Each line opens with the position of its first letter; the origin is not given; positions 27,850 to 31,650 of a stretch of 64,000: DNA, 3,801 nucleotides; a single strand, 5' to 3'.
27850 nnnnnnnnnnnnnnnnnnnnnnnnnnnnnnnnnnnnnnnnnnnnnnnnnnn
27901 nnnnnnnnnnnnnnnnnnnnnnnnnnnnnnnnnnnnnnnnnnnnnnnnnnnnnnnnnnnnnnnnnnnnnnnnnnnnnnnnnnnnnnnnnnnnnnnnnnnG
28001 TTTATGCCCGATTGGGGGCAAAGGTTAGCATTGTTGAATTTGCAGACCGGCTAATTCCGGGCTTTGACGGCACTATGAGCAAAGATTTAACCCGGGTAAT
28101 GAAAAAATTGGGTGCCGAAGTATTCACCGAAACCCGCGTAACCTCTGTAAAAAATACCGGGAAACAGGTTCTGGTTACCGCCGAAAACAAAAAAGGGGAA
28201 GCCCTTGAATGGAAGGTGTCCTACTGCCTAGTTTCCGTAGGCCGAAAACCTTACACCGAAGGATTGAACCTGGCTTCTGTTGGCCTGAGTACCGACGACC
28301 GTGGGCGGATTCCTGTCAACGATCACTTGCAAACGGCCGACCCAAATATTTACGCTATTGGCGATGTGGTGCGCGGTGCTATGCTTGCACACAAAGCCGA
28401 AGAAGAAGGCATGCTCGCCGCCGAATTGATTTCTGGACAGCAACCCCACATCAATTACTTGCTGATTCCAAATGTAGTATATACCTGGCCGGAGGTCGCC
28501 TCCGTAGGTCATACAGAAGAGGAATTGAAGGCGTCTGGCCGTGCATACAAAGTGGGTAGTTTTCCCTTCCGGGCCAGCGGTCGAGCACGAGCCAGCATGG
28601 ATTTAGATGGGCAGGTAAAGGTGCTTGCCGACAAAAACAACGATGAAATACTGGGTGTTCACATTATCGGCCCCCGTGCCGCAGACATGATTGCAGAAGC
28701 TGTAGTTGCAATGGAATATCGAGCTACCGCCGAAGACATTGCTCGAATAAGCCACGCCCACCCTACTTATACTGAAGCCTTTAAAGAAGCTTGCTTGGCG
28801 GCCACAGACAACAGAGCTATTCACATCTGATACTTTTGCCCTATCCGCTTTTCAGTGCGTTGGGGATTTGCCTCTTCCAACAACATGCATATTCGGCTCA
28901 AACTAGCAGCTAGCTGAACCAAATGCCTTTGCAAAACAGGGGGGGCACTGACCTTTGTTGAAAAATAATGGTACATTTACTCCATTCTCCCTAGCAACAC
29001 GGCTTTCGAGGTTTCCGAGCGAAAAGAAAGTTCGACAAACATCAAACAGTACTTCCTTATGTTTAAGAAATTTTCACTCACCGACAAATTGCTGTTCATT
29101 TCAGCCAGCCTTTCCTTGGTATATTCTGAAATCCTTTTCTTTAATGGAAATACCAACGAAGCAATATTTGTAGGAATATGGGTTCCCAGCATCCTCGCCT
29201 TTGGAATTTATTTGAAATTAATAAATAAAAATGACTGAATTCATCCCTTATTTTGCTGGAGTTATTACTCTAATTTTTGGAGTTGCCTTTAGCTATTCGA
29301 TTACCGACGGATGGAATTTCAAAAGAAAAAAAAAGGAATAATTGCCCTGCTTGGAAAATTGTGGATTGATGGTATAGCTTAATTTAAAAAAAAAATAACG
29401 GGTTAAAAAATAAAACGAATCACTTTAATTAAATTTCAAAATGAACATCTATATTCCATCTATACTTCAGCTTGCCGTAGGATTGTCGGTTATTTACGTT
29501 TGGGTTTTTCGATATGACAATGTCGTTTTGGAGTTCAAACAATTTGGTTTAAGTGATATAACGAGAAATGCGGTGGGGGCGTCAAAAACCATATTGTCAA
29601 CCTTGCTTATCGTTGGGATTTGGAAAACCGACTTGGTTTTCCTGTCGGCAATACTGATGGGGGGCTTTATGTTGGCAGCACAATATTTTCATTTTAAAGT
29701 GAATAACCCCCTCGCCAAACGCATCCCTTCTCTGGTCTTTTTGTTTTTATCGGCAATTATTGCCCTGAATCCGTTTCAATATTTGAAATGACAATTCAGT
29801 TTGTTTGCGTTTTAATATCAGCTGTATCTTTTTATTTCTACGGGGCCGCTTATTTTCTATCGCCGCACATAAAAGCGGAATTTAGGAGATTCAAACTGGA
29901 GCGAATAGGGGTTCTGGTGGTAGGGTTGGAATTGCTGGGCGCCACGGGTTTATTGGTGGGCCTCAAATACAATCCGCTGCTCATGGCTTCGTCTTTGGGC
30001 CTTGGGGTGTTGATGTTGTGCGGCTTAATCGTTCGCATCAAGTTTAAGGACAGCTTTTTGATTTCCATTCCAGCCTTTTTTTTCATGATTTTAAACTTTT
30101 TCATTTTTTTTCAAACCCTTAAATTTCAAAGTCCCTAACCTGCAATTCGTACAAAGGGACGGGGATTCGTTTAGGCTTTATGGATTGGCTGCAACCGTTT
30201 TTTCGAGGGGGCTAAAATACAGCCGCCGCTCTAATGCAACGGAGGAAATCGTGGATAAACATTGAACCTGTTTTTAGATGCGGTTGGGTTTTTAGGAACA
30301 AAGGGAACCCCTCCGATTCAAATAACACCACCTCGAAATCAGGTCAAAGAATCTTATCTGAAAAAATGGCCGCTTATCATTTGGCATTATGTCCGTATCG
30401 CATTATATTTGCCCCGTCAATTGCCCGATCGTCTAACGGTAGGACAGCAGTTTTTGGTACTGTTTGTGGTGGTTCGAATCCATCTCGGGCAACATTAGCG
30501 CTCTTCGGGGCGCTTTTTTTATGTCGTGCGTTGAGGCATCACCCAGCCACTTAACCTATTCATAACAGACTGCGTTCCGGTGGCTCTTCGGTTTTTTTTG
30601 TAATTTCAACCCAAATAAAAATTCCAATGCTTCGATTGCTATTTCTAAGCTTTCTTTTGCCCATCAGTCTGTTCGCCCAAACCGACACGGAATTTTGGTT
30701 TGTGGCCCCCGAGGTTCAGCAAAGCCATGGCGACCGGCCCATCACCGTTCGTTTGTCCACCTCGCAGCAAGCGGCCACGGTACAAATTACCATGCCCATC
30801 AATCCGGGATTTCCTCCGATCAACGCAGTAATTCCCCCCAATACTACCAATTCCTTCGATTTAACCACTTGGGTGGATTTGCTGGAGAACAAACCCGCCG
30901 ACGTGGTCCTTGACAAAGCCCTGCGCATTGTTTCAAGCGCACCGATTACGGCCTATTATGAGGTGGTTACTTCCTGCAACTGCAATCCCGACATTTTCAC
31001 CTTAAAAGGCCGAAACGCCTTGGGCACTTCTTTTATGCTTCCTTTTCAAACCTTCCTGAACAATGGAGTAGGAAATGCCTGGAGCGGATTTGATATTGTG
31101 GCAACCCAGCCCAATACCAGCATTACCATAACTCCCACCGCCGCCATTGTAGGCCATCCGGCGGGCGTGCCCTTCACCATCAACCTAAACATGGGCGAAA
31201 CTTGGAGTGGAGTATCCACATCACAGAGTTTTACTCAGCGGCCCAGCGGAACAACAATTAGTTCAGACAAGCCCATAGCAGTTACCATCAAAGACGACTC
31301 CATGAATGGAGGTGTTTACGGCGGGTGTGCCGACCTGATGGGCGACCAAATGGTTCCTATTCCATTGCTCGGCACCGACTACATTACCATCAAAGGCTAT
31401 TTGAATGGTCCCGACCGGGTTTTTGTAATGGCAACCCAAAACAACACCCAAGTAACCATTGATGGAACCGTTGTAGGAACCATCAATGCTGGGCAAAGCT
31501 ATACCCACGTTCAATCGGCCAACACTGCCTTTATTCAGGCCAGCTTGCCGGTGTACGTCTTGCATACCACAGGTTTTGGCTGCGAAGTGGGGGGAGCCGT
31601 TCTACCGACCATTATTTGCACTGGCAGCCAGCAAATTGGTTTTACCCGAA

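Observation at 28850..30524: AT-rich islet of four tiny membrane-protein genes wedged between lpdA and tRNA-Gln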

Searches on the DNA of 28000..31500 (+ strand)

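Call 8: search_rna_families(source=window, start=28000, end=31500, threshold=evalue, max_evalue=1)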
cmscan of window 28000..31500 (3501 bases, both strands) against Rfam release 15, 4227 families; matches with E-value up to 1: 1.
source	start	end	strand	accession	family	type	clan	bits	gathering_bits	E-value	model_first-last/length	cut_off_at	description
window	30422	30492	+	RF00005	tRNA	Gene; tRNA;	CL00001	58.5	29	2.4e-11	1-71/71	no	tRNA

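Call 64: search_rna_families(sources=[L018, L085, L021, L095, L098, L111, L119, L122, L126, L115, L156, L054, L046, L093], threshold=gathering, show_alignments=3)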
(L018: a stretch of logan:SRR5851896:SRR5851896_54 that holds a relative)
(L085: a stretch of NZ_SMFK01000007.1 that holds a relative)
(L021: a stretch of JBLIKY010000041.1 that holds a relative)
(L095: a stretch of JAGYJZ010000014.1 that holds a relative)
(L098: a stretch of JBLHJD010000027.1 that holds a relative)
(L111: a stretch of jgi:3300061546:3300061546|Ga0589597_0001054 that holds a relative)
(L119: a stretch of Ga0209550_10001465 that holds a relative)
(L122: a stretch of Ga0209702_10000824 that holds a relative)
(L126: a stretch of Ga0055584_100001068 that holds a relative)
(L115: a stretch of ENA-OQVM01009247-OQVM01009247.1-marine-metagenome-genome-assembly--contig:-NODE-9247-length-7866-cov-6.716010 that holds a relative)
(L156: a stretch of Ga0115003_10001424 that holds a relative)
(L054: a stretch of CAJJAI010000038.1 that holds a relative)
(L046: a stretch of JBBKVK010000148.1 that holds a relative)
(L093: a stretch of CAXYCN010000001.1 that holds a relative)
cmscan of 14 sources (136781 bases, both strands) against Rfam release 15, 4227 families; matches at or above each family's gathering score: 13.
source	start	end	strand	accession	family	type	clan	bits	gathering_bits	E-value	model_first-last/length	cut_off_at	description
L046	4369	4436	+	RF03081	DUF805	Cis-reg;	CL00115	84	51.1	8.7e-14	1-68/68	no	DUF805 RNA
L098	4473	4542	+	RF03081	DUF805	Cis-reg;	CL00115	81.2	51.1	4e-13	1-68/68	no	DUF805 RNA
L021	4462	4531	+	RF03081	DUF805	Cis-reg;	CL00115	78.5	51.1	1.8e-12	1-68/68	no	DUF805 RNA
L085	4477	4546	+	RF03081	DUF805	Cis-reg;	CL00115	78.4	51.1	1.8e-12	1-68/68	no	DUF805 RNA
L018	5485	5554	+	RF03081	DUF805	Cis-reg;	CL00115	76.2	51.1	6e-12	1-68/68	no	DUF805 RNA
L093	3662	3734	+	RF00005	tRNA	Gene; tRNA;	CL00001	74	29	5.4e-14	1-71/71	no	tRNA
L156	5920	5989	+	RF03081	DUF805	Cis-reg;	CL00115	73.9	51.1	2e-11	1-68/68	no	DUF805 RNA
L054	3507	3576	+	RF03081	DUF805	Cis-reg;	CL00115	73.9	51.1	2e-11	1-68/68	no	DUF805 RNA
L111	7919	7988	+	RF03081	DUF805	Cis-reg;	CL00115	73.3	51.1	2.8e-11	1-68/68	no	DUF805 RNA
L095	4466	4534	+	RF03081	DUF805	Cis-reg;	CL00115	69.4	51.1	2.3e-10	1-68/68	no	DUF805 RNA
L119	5918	5986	+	RF03081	DUF805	Cis-reg;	CL00115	58.4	51.1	9e-08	1-68/68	no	DUF805 RNA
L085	7217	7295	+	RF01705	Flavo-1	Gene; sRNA;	-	44.6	42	5.5e-06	1-76/76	no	Flavo-1 RNA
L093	3790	3873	+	RF00005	tRNA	Gene; tRNA;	CL00001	44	29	9.7e-06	1-71/71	no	tRNA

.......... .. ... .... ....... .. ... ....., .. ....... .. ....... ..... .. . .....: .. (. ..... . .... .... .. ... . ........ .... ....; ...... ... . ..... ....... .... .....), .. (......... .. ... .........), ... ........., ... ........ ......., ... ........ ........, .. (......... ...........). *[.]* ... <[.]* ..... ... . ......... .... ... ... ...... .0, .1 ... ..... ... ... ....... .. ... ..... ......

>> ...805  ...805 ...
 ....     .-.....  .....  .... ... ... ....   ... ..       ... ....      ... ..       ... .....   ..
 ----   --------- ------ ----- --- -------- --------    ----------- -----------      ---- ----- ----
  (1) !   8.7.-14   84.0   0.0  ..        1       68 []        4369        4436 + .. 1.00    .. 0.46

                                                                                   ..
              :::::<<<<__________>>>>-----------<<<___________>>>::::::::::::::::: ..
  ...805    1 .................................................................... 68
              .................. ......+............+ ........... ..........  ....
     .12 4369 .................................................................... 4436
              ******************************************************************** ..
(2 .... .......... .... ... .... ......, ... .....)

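Call 72: build_rna_model(alignment_id=A4, structure=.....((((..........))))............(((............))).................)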
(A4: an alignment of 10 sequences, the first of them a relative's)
Model R1 built from alignment A4 (10 sequences, 70 columns); structure: as given.
model positions 70; base pairs 7; branch points 1; effective number of sequences 2.24; information 0.804 bits per position. Calibrated on 0.2 Mb of random sequence (short: E-values are rough).
structure used (alignment columns):
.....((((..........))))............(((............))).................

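Call 75: search_with_rna_model(model_id=R1, sources=[L112, L113, L114, L115, L116, L117, L118, L119, L120, L121, L122, L123, L124, L125, L126, L127, L128, L129, L130, L131, L132, L133, L134, L135, L136, L137, L138, L139, L140, L141, L142, L143, L144, L145, L146, L147, L148, L149, L150, L151, L152, L153, L154, L155, L156, L157, L158, L159, L160, L161, L162, L163, L164, L165, L166, L167, L168, L169, L170, L171, L172, L173, L174, L175, L176, L177, L178, L179, L180, L181, L182, L183, L184, L185, L186, L187, L188, L189, L190, L191, L011, L012, L013, L108, L017], max_evalue=0.01)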
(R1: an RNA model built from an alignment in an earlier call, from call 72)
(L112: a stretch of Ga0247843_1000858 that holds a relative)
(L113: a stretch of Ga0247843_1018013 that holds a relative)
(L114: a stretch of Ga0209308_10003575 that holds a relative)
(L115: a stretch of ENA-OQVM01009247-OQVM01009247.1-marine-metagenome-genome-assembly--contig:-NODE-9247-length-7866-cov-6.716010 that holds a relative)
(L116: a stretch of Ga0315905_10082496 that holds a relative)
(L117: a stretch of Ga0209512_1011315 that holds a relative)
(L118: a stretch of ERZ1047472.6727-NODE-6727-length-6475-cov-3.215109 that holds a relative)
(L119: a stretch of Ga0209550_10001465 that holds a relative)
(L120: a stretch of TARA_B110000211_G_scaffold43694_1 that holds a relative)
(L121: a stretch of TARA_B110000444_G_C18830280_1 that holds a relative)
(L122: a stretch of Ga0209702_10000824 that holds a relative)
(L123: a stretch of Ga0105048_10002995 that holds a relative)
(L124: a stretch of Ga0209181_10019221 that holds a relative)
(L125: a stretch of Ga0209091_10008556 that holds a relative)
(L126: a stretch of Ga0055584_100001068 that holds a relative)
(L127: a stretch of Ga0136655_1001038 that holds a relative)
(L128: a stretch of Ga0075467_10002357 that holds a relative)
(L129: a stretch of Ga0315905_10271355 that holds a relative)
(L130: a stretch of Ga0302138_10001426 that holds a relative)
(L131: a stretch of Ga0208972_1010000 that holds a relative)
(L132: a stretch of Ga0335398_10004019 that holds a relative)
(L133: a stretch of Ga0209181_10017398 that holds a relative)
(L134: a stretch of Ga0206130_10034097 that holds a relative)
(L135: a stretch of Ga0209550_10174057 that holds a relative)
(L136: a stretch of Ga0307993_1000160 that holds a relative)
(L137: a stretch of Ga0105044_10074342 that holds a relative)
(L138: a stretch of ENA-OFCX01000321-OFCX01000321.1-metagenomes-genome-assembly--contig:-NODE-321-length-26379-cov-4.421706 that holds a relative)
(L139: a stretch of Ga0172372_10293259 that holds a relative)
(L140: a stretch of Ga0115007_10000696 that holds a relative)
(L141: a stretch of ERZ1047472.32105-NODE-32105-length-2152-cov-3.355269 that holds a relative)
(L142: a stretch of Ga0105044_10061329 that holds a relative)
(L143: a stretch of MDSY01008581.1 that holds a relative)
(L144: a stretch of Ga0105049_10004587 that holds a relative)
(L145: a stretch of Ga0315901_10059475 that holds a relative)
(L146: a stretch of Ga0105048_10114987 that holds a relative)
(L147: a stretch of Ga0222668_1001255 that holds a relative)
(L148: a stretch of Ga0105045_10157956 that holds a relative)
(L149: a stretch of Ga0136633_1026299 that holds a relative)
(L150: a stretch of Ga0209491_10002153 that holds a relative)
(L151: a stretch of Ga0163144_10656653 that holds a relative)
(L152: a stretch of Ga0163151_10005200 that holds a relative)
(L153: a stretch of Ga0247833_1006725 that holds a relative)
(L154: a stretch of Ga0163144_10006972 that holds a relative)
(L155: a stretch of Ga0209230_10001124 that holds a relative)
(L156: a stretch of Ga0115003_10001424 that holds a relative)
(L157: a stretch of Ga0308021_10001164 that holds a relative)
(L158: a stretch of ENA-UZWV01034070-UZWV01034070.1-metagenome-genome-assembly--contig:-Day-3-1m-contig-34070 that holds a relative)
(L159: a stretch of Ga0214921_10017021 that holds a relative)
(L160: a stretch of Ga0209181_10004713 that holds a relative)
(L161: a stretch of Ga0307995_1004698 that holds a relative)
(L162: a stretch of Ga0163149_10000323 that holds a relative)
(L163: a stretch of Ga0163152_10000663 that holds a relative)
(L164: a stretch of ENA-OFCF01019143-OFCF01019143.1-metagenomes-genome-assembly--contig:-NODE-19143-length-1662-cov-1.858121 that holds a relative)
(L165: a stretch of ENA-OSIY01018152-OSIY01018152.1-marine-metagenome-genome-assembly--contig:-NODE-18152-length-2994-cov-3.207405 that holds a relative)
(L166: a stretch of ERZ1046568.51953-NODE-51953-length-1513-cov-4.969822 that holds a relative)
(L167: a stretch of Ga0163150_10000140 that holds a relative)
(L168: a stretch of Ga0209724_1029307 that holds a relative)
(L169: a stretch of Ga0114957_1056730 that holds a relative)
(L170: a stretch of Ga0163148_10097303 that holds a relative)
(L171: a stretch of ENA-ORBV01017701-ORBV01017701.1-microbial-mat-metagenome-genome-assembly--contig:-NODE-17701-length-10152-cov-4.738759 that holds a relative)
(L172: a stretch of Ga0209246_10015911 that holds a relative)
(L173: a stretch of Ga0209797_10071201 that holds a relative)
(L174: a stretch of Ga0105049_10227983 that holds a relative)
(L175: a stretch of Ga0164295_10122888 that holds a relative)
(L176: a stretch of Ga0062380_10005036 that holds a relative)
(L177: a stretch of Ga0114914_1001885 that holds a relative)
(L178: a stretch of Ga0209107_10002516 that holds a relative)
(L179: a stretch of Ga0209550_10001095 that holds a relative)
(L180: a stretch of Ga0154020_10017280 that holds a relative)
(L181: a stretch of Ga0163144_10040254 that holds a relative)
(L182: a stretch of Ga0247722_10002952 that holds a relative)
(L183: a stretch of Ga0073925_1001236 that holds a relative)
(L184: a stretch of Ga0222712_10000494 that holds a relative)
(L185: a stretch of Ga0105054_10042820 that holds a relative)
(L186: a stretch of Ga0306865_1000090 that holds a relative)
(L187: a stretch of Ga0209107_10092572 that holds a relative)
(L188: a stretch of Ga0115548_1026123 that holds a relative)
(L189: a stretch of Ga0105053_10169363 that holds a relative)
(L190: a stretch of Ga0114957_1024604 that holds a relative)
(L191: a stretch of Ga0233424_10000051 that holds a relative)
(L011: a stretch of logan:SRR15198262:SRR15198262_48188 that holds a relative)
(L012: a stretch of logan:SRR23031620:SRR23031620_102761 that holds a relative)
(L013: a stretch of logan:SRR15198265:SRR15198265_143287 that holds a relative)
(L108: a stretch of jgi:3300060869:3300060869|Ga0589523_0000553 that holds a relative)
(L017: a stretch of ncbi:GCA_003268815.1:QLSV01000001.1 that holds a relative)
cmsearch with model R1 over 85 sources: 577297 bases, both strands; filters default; matches with E-value up to 0.01: 41.
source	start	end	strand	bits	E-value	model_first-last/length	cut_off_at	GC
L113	3064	3133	+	96.1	2.8e-22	1-70/70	no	0.37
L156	5920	5989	+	94.8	6.3e-22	1-70/70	no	0.43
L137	381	450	+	90.9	6.7e-21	1-70/70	no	0.4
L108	7919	7988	+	89.9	1.2e-20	1-70/70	no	0.46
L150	1985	2054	+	89.7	1.4e-20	1-70/70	no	0.39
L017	5485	5554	+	87.5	5.4e-20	1-70/70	no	0.43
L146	2167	2236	+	86.1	1.3e-19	1-70/70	no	0.41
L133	5291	5360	+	84.4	3.4e-19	1-70/70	no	0.39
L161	28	97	+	84.3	3.7e-19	1-70/70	no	0.4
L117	4313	4382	+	84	4.7e-19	1-70/70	no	0.44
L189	866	933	+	83.6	5.7e-19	1-70/70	no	0.44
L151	289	357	+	81.1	2.7e-18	1-70/70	no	0.38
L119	5918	5986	+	78.6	1.2e-17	1-70/70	no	0.42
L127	1272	1341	+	77.6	2.3e-17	1-70/70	no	0.4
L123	1197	1268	+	75.8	6.8e-17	1-70/70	no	0.38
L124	2654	2725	+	75.8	6.8e-17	1-70/70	no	0.38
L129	967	1038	+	75.5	8.1e-17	1-70/70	no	0.38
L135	1048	1118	+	74.1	1.9e-16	1-70/70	no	0.38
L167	5919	5987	+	73.6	2.5e-16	1-70/70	no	0.49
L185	2462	2530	+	73.2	3.4e-16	1-70/70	no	0.42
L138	5920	5987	+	71.8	7.9e-16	1-70/70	no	0.37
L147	5920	5988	+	71.7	8.1e-16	1-70/70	no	0.36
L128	5920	5987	+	70.3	1.9e-15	1-70/70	no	0.41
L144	3363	3429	+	70.1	2.2e-15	1-70/70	no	0.45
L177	2418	2486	+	69.9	2.5e-15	1-70/70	no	0.39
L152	5919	5986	+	68.5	5.8e-15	1-70/70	no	0.4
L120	4749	4817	+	66.9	1.6e-14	1-70/70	no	0.33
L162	5919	5987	+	66.4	2.1e-14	1-70/70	no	0.42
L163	5919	5987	+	66.4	2.1e-14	1-70/70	no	0.42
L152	7163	7230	+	64.3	7.3e-14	1-70/70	no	0.4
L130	2747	2814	+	62.6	2.1e-13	1-70/70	no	0.37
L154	5920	5987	+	61.2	4.8e-13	1-70/70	no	0.43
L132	5921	5987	+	60.7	6.8e-13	1-70/70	no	0.42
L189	1418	1480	+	53.4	5.9e-11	1-70/70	no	0.3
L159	3023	3088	+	51.1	2.3e-10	1-70/70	no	0.38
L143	5919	5987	+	49.3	7.2e-10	1-70/70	no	0.43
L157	5088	5154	+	46.4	4e-09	1-70/70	no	0.42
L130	5370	5437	-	40.6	1.4e-07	1-70/70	no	0.29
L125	5920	5989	+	38.8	4.2e-07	1-70/70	no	0.4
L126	4366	4425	+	36.4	1.9e-06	1-70/70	no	0.3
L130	5410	5469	+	22.4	0.0096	1-70/70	no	0.27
